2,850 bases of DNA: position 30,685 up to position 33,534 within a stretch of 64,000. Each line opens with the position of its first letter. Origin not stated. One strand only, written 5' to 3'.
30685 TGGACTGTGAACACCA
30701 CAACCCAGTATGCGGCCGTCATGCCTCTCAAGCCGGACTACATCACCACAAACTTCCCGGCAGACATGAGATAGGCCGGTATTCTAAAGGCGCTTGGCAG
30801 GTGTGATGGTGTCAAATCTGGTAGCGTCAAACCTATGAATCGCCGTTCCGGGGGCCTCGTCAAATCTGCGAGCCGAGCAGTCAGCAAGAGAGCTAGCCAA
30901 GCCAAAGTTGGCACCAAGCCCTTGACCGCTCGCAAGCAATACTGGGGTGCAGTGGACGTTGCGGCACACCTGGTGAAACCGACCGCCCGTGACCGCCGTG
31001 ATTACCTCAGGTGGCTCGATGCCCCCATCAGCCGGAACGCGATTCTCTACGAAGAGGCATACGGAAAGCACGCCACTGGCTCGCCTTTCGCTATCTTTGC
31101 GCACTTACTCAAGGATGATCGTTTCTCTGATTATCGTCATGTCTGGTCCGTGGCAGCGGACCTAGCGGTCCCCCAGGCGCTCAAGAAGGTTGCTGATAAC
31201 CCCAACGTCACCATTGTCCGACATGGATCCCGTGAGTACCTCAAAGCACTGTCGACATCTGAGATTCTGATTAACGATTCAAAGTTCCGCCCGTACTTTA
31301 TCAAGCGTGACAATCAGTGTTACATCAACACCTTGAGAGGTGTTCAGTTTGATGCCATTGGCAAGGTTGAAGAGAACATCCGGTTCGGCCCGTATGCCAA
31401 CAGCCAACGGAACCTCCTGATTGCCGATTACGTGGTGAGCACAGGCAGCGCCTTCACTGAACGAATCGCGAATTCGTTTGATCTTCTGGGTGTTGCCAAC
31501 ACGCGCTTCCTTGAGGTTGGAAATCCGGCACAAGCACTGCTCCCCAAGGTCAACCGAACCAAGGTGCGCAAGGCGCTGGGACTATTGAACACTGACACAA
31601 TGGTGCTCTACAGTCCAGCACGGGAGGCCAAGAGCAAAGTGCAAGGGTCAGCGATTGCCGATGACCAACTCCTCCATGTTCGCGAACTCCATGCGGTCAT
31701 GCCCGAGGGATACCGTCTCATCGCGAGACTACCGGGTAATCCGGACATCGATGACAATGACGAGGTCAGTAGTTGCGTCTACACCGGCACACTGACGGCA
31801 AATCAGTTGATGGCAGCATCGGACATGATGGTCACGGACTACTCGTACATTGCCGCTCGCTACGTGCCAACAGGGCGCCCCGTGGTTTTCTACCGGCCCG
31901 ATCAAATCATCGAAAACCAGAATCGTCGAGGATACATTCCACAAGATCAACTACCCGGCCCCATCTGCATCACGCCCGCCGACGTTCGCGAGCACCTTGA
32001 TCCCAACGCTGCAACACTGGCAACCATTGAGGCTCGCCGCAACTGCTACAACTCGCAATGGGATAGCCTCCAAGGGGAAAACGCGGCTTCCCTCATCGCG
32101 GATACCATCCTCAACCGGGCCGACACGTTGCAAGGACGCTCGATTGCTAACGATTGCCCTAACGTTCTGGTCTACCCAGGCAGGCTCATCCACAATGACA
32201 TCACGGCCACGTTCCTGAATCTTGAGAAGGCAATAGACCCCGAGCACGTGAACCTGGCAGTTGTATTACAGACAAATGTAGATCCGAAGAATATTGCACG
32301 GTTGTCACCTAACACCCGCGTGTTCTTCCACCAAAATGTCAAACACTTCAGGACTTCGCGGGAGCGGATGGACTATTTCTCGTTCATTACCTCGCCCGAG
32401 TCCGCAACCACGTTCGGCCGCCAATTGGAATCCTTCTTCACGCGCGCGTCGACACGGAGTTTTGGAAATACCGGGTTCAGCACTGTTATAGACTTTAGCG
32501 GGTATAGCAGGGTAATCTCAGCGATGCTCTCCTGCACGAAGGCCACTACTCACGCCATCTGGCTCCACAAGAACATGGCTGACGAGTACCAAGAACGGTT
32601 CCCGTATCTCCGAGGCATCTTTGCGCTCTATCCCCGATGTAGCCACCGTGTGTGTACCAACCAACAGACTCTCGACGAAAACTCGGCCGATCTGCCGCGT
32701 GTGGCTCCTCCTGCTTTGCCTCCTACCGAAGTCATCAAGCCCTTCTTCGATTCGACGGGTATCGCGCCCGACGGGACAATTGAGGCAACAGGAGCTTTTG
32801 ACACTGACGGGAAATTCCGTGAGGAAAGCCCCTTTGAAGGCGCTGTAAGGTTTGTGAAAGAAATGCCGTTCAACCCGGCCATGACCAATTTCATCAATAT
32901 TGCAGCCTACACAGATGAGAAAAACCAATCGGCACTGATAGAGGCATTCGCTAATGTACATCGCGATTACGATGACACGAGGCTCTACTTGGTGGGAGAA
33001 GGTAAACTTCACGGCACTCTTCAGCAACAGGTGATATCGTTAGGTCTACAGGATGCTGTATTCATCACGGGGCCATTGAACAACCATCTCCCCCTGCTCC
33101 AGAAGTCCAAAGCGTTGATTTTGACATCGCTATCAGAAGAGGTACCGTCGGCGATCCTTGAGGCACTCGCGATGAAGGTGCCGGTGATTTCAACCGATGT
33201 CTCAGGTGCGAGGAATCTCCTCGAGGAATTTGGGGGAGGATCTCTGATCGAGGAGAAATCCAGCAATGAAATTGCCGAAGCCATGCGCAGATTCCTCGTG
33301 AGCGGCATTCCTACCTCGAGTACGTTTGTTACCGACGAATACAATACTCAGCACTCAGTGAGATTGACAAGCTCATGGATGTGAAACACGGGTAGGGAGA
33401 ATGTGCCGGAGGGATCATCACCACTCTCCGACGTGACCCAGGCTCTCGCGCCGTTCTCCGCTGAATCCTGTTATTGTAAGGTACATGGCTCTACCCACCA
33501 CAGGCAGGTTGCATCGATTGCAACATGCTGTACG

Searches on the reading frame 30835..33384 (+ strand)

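Call 8: search_protein_families(library=pfam, proteins=[window:30835-33384:+])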
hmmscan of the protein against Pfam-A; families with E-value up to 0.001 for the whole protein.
window:30835-33384:+ (849 aa): 3 families
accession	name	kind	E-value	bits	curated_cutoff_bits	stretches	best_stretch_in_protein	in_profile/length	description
PF04464.20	Glyphos_transf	-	9.3e-38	130.6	22.1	1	63-426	9-366/367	CDP-Glycerol:Poly(glycerophosphate) glycerophosphotransferase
PF00534.26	Glycos_transf_1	-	2.3e-26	92.8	26.4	1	686-821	18-156/172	Glycosyl transferases group 1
PF13692.12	Glyco_trans_1_4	-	8.1e-25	88.2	27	1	689-821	7-140/142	Glycosyl transferases group 1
